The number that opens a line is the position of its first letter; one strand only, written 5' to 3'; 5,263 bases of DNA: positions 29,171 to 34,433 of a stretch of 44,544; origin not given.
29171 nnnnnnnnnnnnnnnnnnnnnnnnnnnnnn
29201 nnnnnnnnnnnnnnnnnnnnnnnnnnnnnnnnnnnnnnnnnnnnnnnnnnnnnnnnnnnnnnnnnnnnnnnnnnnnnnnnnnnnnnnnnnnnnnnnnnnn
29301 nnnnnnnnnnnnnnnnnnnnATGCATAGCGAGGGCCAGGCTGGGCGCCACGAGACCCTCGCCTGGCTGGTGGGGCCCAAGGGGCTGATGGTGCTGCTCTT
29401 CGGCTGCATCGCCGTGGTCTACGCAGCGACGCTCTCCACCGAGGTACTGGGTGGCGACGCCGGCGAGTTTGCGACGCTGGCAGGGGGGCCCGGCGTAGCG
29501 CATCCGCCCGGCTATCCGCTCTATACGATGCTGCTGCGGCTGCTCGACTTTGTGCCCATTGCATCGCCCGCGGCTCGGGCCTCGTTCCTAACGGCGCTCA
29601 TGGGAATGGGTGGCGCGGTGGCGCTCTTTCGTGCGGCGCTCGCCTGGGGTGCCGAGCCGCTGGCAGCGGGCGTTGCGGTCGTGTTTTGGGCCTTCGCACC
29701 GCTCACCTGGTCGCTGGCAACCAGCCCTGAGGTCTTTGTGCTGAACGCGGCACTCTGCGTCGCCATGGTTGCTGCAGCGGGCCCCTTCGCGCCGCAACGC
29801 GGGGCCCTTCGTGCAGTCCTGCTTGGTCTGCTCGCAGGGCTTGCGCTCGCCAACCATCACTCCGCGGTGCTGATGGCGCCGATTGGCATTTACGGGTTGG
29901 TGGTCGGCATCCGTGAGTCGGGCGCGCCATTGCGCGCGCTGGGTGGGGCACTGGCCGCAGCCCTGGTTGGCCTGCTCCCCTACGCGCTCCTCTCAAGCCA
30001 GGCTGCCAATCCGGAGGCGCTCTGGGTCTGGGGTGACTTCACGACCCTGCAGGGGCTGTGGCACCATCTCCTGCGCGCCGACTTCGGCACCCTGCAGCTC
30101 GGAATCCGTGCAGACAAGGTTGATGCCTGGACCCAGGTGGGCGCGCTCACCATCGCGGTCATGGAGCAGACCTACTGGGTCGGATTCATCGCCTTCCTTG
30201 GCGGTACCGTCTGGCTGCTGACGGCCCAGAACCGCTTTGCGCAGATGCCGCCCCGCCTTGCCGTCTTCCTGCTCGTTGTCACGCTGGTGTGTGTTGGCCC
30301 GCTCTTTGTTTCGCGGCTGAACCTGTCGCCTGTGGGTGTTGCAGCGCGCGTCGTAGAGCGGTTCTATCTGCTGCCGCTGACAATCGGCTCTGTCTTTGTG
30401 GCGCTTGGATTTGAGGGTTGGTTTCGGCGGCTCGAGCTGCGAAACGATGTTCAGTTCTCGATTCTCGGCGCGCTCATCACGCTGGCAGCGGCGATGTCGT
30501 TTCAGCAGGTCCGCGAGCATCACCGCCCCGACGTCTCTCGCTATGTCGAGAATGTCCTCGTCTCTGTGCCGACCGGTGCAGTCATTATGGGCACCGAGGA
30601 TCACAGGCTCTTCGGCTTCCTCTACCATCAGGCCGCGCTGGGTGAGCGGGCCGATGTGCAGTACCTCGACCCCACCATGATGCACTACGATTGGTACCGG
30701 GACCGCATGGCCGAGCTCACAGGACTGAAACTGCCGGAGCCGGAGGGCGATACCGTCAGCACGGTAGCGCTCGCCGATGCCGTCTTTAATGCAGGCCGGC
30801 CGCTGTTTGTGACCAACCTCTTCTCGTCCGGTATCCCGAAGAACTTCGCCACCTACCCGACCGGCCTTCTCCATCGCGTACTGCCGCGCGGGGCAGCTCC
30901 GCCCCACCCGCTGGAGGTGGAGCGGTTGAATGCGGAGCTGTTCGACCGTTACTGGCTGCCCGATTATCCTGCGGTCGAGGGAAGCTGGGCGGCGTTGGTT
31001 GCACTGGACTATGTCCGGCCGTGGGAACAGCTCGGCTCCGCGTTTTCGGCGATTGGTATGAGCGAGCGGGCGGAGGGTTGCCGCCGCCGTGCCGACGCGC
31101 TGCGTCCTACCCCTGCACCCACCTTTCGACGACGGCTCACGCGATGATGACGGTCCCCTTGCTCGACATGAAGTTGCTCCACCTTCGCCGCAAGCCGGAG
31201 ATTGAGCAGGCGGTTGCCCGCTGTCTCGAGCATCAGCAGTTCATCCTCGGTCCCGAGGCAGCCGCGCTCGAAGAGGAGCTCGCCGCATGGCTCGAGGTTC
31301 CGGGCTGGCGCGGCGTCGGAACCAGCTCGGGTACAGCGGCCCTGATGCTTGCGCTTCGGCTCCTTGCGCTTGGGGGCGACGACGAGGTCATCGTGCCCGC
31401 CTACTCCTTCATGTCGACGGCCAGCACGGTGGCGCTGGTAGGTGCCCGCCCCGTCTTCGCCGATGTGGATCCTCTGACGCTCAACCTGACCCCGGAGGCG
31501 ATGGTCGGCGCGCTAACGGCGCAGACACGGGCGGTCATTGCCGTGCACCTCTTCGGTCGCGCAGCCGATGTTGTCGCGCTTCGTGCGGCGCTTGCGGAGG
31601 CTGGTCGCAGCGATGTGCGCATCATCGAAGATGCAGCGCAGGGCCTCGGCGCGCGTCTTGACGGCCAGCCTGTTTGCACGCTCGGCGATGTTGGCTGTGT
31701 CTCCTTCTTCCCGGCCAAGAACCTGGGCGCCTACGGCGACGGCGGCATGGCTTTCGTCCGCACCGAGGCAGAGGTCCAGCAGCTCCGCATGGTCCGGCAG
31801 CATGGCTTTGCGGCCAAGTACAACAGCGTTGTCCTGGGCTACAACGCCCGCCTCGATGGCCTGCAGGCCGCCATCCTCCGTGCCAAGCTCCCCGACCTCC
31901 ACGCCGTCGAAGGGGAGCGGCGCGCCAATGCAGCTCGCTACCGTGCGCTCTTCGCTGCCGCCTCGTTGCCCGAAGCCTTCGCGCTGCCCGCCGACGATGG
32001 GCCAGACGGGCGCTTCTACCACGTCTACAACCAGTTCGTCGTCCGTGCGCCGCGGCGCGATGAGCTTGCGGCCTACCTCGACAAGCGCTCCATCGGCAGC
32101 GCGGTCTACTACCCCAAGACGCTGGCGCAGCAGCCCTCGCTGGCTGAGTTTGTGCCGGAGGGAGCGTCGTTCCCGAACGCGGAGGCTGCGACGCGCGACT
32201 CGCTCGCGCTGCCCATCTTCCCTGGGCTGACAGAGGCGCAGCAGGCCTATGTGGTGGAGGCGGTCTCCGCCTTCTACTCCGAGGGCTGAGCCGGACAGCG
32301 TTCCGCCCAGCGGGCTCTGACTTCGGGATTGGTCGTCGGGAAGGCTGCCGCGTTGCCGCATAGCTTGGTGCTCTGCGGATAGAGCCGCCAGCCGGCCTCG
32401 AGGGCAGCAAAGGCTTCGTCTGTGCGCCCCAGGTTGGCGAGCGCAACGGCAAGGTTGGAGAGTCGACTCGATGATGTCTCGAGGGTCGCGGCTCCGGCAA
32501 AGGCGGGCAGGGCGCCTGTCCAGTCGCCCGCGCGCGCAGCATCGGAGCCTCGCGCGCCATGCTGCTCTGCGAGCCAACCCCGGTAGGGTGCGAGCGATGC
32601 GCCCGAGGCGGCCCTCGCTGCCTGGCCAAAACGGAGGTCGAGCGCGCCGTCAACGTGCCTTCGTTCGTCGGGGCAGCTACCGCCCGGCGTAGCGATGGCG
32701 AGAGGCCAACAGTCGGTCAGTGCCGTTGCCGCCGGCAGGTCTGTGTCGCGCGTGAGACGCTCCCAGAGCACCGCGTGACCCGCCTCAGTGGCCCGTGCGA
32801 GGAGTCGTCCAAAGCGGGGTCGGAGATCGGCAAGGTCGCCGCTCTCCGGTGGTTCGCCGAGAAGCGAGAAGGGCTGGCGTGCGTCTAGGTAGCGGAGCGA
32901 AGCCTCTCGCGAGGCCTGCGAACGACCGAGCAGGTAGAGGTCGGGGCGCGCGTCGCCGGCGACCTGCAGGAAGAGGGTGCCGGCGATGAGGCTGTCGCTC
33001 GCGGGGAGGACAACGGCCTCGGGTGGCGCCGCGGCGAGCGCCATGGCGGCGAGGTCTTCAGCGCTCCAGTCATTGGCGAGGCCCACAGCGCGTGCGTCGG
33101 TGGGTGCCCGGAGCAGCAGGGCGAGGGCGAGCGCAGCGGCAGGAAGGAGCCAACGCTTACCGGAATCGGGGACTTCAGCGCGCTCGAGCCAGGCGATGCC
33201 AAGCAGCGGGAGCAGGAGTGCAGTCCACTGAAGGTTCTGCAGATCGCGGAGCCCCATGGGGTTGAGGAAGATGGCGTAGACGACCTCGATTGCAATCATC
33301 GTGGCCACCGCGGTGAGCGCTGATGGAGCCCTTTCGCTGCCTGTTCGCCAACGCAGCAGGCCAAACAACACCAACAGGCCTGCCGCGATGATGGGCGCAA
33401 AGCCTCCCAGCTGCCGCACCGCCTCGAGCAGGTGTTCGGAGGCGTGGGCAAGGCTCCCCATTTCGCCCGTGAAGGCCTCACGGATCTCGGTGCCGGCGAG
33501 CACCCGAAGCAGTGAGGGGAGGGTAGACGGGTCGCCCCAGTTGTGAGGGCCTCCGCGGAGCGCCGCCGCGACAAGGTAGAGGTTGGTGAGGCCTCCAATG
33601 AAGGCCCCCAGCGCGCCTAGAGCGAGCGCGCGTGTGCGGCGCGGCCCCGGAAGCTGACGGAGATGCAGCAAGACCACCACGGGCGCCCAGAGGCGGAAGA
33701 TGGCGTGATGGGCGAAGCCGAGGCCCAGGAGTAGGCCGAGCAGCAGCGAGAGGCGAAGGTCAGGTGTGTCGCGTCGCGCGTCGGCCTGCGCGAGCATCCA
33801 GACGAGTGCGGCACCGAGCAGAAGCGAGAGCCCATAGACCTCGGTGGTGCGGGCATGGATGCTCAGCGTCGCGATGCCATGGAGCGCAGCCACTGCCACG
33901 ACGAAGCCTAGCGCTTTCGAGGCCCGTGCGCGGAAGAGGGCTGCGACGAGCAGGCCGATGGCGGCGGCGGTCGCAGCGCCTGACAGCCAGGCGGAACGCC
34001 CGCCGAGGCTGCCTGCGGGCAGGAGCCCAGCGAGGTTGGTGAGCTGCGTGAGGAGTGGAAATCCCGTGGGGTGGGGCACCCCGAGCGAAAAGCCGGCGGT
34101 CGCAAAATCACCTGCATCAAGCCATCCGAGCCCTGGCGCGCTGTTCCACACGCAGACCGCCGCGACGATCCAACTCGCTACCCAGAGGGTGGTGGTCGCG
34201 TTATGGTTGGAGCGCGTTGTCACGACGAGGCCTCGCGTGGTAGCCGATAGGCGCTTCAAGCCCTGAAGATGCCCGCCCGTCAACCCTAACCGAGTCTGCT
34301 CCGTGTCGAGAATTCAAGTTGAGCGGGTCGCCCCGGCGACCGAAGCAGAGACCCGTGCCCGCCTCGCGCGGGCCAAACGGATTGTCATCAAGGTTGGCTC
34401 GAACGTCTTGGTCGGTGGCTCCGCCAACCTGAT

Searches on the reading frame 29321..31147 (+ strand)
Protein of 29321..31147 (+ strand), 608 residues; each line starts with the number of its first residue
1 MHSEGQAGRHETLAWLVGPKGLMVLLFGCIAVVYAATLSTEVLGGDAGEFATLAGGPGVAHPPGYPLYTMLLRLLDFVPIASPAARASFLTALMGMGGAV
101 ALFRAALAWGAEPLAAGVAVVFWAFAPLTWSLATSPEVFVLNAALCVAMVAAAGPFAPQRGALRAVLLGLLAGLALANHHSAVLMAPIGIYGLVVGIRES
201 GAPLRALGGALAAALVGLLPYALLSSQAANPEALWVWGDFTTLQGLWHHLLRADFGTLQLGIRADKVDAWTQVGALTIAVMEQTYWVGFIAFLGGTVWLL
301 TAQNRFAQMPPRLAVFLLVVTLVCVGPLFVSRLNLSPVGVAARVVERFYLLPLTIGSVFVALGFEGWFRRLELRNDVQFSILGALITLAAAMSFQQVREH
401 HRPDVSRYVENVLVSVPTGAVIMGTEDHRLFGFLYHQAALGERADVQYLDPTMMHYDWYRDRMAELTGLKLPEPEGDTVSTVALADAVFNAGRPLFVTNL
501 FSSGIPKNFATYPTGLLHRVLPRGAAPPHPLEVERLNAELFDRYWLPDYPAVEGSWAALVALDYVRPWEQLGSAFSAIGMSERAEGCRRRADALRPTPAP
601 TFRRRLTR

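Call 23: search_protein_families(library=pfam, proteins=[window:29321-31147:+], max_evalue=0.001)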
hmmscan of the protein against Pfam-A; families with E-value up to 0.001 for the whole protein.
window:29321-31147:+ (608 aa): 1 family
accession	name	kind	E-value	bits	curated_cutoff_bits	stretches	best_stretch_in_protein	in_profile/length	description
PF11028.14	TMEM260-like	-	3.9e-13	50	24.2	1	46-193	1-170/179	Protein O-mannosyl-transferase TMEM260-like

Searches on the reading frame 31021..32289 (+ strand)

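Call 25: search_protein_families(library=pfam, proteins=[window:31021-32289:+], max_evalue=0.001)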
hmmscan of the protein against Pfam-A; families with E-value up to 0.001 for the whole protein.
window:31021-32289:+ (422 aa): 2 families
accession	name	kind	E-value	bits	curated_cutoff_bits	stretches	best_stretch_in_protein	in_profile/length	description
PF01041.23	DegT_DnrJ_EryC1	-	2.5e-92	310.3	19.8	1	59-415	5-359/360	DegT/DnrJ/EryC1/StrS aminotransferase family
PF00155.27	Aminotran_1_2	-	0.00018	21.3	19.7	1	80-173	44-151/361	Aminotransferase class I and II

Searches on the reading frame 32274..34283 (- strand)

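Call 23: search_protein_families(library=pfam, proteins=[window:32274-34283:-], max_evalue=0.001)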
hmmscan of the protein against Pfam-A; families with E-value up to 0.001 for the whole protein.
window:32274-34283:- (669 aa): 1 family
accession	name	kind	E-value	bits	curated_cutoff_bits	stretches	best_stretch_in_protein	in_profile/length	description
PF11028.14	TMEM260-like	-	6.9e-14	52.4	24.2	1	56-208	1-171/179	Protein O-mannosyl-transferase TMEM260-like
